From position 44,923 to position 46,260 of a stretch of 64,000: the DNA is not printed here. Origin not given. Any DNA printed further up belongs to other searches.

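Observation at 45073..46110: Membrane-anchored, catalytically degenerate DEAD-box half-helicase fused to a cold-shock domain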

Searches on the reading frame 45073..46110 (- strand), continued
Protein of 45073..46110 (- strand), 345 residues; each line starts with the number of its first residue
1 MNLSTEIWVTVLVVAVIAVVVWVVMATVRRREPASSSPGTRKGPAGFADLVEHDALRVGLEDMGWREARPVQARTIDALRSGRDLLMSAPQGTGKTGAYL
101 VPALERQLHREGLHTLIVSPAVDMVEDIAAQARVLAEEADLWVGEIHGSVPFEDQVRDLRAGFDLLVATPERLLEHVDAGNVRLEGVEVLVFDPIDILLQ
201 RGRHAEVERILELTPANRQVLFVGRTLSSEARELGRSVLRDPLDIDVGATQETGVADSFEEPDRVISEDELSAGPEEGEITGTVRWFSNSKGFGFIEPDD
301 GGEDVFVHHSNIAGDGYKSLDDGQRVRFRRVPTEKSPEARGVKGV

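Call 16: find_encoding_contigs(protein=P0076, flank=10000, max_places=2)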
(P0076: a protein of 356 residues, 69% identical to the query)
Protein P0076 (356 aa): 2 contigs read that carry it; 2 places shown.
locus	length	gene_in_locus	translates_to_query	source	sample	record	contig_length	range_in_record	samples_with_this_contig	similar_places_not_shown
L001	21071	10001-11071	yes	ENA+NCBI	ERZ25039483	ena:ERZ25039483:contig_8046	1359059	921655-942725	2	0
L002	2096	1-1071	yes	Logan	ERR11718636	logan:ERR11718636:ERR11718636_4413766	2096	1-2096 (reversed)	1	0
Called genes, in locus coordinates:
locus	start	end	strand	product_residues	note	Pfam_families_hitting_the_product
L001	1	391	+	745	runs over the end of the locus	PF01926:MMR_HSR1, PF02421:FeoB_N, PF17910:FeoB_Cyto, PF07670:Gate, PF07664:FeoB_C, PF07670:Gate (weak)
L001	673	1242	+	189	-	PF07274:DUF1440 (weak)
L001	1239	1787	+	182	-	PF00719:Pyrophosphatase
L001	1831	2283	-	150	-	PF02566:OsmC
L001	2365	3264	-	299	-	PF01149:Fapy_DNA_glyco, PF06831:H2TH, PF06827:zf-FPG_IleRS (weak)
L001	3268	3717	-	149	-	PF02082:Rrf2, PF09339:HTH_IclR (weak)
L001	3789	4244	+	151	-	PF00115:COX1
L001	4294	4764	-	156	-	-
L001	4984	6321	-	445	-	PF00285:Citrate_synt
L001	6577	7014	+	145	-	PF00472:RF-1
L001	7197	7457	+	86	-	PF01381:HTH_3 (weak)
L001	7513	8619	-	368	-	PF09949:APP1_cat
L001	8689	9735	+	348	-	PF14870:PSII_BNR (faint), PF02012:BNR (faint)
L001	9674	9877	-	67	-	-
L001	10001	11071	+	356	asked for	PF00270:DEAD, PF00313:CSD, PF08206:OB_RNB (weak)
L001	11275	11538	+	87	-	PF04226:Transgly_assoc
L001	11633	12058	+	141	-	-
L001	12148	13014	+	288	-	PF00454:PI3_PI4_kinase (weak)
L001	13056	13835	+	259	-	PF00106:adh_short, PF01370:Epimerase (weak), PF08659:KR, PF13561:adh_short_C2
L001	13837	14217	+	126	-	-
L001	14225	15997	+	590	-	PF01019:G_glu_transpept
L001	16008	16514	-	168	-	PF01694:Rhomboid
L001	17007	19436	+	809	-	PF12704:MacB_PCD, PF02687:FtsX, PF12704:MacB_PCD, PF02687:FtsX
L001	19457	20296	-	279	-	PF01738:DLH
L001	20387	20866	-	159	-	PF08002:DUF1697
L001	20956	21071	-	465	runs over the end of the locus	PF01554:MatE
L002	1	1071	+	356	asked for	PF00270:DEAD, PF00313:CSD, PF08206:OB_RNB (weak)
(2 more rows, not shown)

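Call 17: find_encoding_contigs(protein=P0078, flank=6000, max_places=1)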
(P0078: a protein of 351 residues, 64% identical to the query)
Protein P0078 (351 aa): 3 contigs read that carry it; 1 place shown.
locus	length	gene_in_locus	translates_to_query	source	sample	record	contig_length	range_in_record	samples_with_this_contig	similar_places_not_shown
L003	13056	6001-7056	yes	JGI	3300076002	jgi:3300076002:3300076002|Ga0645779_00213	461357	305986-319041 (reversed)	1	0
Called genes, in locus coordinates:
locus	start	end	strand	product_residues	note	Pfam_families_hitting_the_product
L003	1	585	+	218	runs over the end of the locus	-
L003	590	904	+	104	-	-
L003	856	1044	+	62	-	-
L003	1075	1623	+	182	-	PF00115:COX1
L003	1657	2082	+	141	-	PF04405:ScdA_N, PF08984:DUF1858 (weak)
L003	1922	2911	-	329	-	PF00285:Citrate_synt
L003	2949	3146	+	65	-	-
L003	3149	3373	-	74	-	-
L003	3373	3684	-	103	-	-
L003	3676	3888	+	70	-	PF00472:RF-1 (weak)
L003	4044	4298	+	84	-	PF01381:HTH_3 (weak)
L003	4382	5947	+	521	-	PF00246:Peptidase_M14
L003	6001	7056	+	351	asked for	PF00270:DEAD, PF13604:AAA_30 (faint), PF00313:CSD, PF08206:OB_RNB (weak)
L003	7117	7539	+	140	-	-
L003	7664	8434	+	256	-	PF00106:adh_short, PF08659:KR, PF01370:Epimerase (weak), PF13561:adh_short_C2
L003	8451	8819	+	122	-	-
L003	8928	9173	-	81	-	PF01694:Rhomboid (weak)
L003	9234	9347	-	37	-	PF01694:Rhomboid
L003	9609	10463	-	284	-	PF01738:DLH (weak)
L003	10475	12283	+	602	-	PF00691:OmpA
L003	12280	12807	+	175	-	-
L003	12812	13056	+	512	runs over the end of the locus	PF13505:OMP_b-brl (weak), PF00691:OmpA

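Call 18: find_encoding_contigs(protein=P0091, flank=6000, max_places=1)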
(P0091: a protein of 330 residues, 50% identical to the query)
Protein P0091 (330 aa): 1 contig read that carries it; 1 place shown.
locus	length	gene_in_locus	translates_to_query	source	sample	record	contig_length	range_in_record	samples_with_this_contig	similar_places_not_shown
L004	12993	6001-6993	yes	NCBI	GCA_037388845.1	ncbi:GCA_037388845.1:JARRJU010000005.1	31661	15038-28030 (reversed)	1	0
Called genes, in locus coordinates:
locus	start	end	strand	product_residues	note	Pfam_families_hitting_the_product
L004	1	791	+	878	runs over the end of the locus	PF12704:MacB_PCD, PF02687:FtsX, PF12704:MacB_PCD, PF02687:FtsX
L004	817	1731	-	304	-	PF02558:ApbA, PF08546:ApbA_C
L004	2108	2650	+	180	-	PF01625:PMSR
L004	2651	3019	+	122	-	-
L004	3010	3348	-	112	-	PF01329:Pterin_4a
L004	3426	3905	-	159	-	PF20587:DUF6789 (faint)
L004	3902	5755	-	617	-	PF19291:TREH_N, PF00723:Glyco_hydro_15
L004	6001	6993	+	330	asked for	PF00270:DEAD, PF00313:CSD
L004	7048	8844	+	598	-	PF00850:Hist_deacetyl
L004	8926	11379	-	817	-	PF12704:MacB_PCD, PF02687:FtsX, PF12704:MacB_PCD, PF02687:FtsX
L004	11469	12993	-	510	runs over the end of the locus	-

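Call 19: find_encoding_contigs(protein=P0099, flank=6000, max_places=1)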
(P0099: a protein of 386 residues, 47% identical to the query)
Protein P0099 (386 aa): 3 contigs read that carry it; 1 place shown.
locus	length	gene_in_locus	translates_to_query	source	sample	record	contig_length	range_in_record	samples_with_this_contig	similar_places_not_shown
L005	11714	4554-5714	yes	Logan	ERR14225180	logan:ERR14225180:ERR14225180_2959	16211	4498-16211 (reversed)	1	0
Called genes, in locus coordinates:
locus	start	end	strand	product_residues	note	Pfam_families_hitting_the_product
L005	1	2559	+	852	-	?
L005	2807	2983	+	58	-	-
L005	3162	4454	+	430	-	PF01551:Peptidase_M23, PF18348:SH3_16 (faint), PF08239:SH3_3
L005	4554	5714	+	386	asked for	PF00270:DEAD, PF00313:CSD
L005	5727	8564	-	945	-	PF26549:Tricorn_N (faint), PF07676:PD40 (faint), PF01546:Peptidase_M20 (weak), PF04389:Peptidase_M28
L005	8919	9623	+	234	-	PF00072:Response_reg, PF00196:GerE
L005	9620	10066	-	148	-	PF04264:YceI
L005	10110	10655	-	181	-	-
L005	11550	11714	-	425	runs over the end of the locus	PF07730:HisKA_3, PF13581:HATPase_c_2, PF02518:HATPase_c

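Call 20: find_related_loci(query=A2, collection=genome_contigs, flank=6000)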
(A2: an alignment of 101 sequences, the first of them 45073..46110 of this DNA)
Query A2 (345 aa) in genome_contigs; peptide patterns used: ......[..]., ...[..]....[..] (x = any residue, [..] = any of these).
600 stretches matched a pattern (row limit reached: there are more); 584 encode a relative of the query (tblastn E <= 1e-3); the best 80 are kept; 80 distinct loci.
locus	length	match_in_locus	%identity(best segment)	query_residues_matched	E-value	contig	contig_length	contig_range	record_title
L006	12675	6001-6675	42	47-267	2e-50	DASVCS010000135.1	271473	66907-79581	MAG TPA_asm: Longimicrobiales bacterium isolate SMAG_U2013 k141_530048, whole genome shotgun sequence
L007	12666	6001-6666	42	47-264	1e-49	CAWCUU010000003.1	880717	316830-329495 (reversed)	MAG: uncultured Gemmatimonadales bacterium isolate MFD01721.bin.1.82 genome assembly, contig: contig_16661, whole genome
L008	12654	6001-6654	40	38-253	1e-42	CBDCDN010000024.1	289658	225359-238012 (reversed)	MAG: Longimicrobiaceae bacterium isolate 34105c47-3baa-434c-b996-47e796af8917 genome assembly, contig: contig_24, whole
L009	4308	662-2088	35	47-328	3e-32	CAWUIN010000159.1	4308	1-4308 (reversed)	MAG: uncultured Hyphomicrobiaceae bacterium isolate SRR17458630_binner13_5_1705322957 genome assembly, contig: ERZ218540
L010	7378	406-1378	31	45-336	2e-29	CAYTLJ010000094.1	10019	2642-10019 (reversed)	MAG TPA_asm: uncultured Algimonas sp. isolate SRP114822_co2_7 genome assembly, contig: NODE_5171_length_10019_cov_119.63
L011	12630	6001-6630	34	47-250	2e-29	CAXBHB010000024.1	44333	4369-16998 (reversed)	MAG TPA_asm: uncultured Chromatiaceae bacterium isolate ERR2762136_concoct_64 genome assembly, contig: ERZ3421823.887, w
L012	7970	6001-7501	34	47-328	8e-28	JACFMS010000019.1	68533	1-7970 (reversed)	MAG: Sphingomonadales bacterium isolate BROCD004 NODE_427_length_68533_cov_7.145696, whole genome shotgun sequence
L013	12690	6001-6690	32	47-275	1e-26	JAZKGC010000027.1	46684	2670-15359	MAG: Pseudomonadota bacterium isolate DC_RB_04_SPN110320-bin028 DCRB04SPN_B028_0_000000000027, whole genome shotgun sequ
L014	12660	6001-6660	34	46-259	4e-26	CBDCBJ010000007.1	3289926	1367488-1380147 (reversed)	MAG: Lichenihabitans sp. isolate 6266ff89-871b-48ff-b02f-50d3bbd9bac2 genome assembly, contig: contig_6, whole genome sh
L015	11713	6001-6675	33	47-269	1e-25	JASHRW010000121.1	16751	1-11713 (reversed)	MAG: Xanthobacteraceae bacterium isolate JOPF111 JOPF_NEAR_contig_314871, whole genome shotgun sequence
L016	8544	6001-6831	29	54-326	1e-25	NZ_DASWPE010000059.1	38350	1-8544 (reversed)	MAG: Rhodopseudomonas sp. isolate SMAG_U3459 k141_2696582, whole genome shotgun sequence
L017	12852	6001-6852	30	47-326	3e-25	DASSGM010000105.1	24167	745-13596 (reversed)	MAG TPA_asm: Bradyrhizobium sp. isolate SMAG_U1033 k141_521107, whole genome shotgun sequence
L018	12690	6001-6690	31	47-275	9e-25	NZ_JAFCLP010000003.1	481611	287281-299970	Bradyrhizobium iriomotense strain SZCCT0007 NODE_3, whole genome shotgun sequence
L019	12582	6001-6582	33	59-248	2e-24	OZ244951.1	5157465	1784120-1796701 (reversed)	MAG: Alphaproteobacteria bacterium isolate d4b36c43-a06b-4e97-9d9f-590e9722d0ed genome assembly, chromosome: 1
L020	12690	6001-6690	31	47-275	2e-24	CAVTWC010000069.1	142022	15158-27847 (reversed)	MAG: uncultured Alphaproteobacteria bacterium isolate MFD04967.bin.1.219 genome assembly, contig: contig_9932, whole gen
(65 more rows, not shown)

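Call 24: predict_structure(alignment_id=A2)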
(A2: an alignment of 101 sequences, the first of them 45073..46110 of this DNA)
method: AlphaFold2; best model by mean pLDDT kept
length: 345 residues; sequences in the alignment: 101
mean_pLDDT: 88.9   pTM: 0.65
mean pLDDT of the five models: 88.9, 87.7, 87.0, 86.2, 86.1
residues with pLDDT >= 90: 273; 70-90: 25; 50-70: 20; < 50: 27
segments of 3 or more residues with pLDDT < 50: 31-39, 259-274
pLDDT, mean of each block of 10 residues (from residue 1): 83 96 83 47 78 95 92 95 97 95 95 97 98 96 97 94 97 98 97 98 98 98 97 98 87 50 41 64 96 97 96 80 97 95 93
secondary structure, 60 per line:
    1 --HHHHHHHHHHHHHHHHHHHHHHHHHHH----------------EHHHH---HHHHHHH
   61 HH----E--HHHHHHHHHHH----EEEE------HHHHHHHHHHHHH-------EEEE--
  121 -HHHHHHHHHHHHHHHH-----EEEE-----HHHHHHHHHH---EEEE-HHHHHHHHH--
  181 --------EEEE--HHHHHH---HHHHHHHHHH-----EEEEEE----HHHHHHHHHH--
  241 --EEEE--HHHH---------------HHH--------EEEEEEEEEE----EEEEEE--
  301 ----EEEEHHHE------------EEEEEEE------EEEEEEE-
elements in order: H3-29 H47-50 H54-62 H70-80 E85-88 H95-107 E115-118 H122-137 E143-146 H152-161 E165-168 H170-178 E189-192 H195-200 H204-213 E219-224 H229-238 E243-246 H249-252 E279-288 E293-298 E305-308 E325-331 E338-344

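Call 26: search_protein_representatives(alignment_id=A2)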
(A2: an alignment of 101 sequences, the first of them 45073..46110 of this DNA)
Query: 101 sequences, 347 profile positions. Proteins with E-value up to 0.001 (for the whole library): 105166; up to 1e-10: 47156; up to 1e-30: 4969. The best 150 are listed.
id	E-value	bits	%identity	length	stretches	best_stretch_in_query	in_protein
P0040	2.0e-169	579.6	-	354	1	1-345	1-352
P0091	7.5e-138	475.8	-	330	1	9-346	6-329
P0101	2.5e-123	428.0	-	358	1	9-346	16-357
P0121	8.0e-109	380.3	-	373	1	6-346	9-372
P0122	1.1e-105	370.0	-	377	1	6-346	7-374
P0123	2.2e-95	336.1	-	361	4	262-346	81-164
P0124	1.4e-93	330.2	-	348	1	7-346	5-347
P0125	1.8e-92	326.5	-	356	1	6-346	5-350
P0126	6.1e-83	295.2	-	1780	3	58-271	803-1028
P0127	1.3e-78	280.9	-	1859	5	39-267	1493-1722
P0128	5.0e-77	275.8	-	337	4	278-346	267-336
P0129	7.0e-76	272.0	-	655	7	280-338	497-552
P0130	1.2e-74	267.9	-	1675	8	33-245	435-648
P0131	5.1e-68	246.1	-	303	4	272-345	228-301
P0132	1.8e-66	241.0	-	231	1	48-267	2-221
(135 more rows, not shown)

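Call 28: fold_search(model_id=the predicted structure, library=pdb)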
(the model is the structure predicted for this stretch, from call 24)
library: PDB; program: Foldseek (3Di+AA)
matches with E <= 10: 1882; with E <= 0.001: 641
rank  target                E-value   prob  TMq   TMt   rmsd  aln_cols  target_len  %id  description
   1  6aic                  1.3e-18  1.00  0.56  0.94   1.4       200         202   28  Crystal structures of the N-terminal domain of Staphylococcus aureus DEAD-box Cold shock RNA helicase CshA in complex wi (released 2018-11-21)
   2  1vec_A                5.8e-18  1.00  0.56  0.93   1.7       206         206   29  Crystal structure of the N-terminal domain of rck/p54, a human DEAD-box protein (released 2004-04-13)
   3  2gxq                  5.8e-18  1.00  0.55  0.90   2.4       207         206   31  HERA N-terminal domain in complex with AMP, crystal form 1 (released 2006-08-22)
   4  3ber                  6.6e-18  1.00  0.57  0.88   1.6       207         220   27  Human DEAD-box RNA-helicase DDX47, conserved domain I in complex with AMP (released 2007-12-04)
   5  4ct4_D                6.6e-18  1.00  0.56  0.53   1.7       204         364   28  CNOT1 MIF4G domain - DDX6 complex (released 2014-05-07)
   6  7pli_B                7.0e-18  1.00  0.56  0.43   1.7       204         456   29  DEAD-box helicase DbpA bound to single stranded RNA and ADP/BeF3 (released 2022-09-07)
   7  7dtk_B                1.1e-17  1.00  0.56  0.93   1.7       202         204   26  Crystal structure of the RecA1 domain of RNA helicase CGH-1 in C. elegans (released 2021-03-17)
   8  4ct4_B                1.3e-17  1.00  0.56  0.52   1.7       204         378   28  CNOT1 MIF4G domain - DDX6 complex (released 2014-05-07)
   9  6aib                  1.4e-17  1.00  0.54  0.91   1.8       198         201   28  Crystal structures of the N-terminal RecA-like domain 1 of Staphylococcus aureus DEAD-box Cold shock RNA helicase CshA (released 2018-11-21)
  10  5anr_B                1.7e-17  1.00  0.56  0.54   1.7       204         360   28  Structure of a human 4E-T - DDX6 - CNOT1 complex (released 2015-10-21)
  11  9a76_B                2.2e-17  1.00  0.58  0.41   1.6       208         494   26  Integrative model of LEPA-CSHA by crosslinking MS and deep learning (released 2024-09-18)
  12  7dtk_A                2.4e-17  1.00  0.56  0.94   1.5       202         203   26  Crystal structure of the RecA1 domain of RNA helicase CGH-1 in C. elegans (released 2021-03-17)
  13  8fkx_NI               2.7e-17  1.00  0.56  0.32   1.8       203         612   28  Human nucleolar pre-60S ribosomal subunit (State E) (released 2023-07-12)
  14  7pmq_A                2.9e-17  1.00  0.57  0.43   1.7       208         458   29  DEAD-box helicase DbpA in the active conformation bound to a hairpin loop RNA and ADP/BeF3 (released 2022-09-14)
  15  2gxs_B                3.5e-17  1.00  0.55  0.91   2.1       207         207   31  HERA N-terminal domain in complex with AMP, crystal form 2 (released 2006-08-22)
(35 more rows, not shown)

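Call 29: list_cluster_members(proteins=[window:45073-46110:-, P0001, P0009, P0013, P0043, P0076, P0085, P0092, P0095, P0044])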
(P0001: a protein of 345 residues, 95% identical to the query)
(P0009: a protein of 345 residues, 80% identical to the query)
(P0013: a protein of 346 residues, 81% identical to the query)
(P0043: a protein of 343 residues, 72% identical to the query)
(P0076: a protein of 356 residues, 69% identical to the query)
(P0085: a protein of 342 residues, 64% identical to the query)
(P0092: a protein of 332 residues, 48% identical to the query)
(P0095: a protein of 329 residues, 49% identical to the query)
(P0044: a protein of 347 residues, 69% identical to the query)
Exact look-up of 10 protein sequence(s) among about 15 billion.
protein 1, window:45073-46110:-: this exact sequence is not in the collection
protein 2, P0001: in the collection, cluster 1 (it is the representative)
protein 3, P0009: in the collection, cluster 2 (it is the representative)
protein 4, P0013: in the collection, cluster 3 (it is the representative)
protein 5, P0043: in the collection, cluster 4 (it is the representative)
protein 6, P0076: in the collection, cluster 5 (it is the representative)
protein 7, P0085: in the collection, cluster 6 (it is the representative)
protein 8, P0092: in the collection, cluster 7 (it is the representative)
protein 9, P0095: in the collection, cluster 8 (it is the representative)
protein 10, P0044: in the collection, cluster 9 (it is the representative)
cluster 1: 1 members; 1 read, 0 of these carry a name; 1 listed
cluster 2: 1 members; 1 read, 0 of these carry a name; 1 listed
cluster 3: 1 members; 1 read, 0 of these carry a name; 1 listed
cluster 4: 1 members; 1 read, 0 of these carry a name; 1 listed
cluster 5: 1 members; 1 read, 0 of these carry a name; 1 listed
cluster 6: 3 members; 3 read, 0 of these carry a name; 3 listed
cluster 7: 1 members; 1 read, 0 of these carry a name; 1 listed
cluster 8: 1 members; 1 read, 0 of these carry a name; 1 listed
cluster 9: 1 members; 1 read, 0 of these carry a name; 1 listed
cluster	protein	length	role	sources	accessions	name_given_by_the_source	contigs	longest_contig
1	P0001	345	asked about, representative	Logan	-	-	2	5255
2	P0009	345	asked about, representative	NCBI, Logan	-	-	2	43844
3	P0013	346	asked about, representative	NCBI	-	-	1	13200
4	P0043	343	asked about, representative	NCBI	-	-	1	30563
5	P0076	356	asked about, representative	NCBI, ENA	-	-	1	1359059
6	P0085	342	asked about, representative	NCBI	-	-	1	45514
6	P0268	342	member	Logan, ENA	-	-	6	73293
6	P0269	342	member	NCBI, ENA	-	-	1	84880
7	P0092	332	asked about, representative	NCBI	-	-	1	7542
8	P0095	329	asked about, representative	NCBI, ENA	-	-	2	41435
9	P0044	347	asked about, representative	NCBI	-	-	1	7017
